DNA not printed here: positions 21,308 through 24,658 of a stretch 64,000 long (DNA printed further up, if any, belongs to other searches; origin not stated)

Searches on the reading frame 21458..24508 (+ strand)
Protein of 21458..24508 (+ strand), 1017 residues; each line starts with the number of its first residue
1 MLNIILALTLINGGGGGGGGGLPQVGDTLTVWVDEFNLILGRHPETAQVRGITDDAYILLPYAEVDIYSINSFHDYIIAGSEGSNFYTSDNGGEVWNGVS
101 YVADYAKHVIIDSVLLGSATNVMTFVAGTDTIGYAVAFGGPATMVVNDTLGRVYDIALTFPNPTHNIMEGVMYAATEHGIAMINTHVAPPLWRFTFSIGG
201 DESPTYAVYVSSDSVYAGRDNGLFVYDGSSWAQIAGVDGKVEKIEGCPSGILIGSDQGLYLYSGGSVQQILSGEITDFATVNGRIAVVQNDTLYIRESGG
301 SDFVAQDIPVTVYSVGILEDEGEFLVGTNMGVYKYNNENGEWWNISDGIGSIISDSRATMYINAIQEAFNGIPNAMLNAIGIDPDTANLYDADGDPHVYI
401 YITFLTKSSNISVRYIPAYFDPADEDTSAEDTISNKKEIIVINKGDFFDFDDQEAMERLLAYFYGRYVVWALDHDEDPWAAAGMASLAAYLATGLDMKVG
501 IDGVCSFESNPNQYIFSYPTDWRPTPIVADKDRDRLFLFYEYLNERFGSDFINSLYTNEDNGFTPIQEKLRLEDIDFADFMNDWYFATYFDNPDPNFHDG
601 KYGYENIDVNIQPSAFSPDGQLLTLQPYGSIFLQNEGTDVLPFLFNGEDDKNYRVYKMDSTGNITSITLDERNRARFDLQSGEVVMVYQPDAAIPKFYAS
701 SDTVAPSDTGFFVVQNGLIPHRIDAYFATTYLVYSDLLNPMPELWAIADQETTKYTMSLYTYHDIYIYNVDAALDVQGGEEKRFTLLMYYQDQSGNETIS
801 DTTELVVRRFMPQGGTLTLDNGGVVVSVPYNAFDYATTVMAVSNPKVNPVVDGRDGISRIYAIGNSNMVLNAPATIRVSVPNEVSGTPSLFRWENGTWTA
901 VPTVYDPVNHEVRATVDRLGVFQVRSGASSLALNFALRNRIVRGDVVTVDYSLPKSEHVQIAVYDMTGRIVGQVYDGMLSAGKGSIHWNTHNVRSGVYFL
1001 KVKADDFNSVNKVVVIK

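Call 51: search_protein_families(library=pfam, proteins=[window:21458-24508:+], max_evalue=0.00001)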
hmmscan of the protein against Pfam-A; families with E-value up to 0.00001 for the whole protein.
window:21458-24508:+ (1017 aa): 1 family
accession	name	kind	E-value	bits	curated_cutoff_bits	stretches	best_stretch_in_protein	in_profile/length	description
PF18962.6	Por_Secre_tail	-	5.9e-09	36.5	27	1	945-1015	8-75/75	Secretion system C-terminal sorting domain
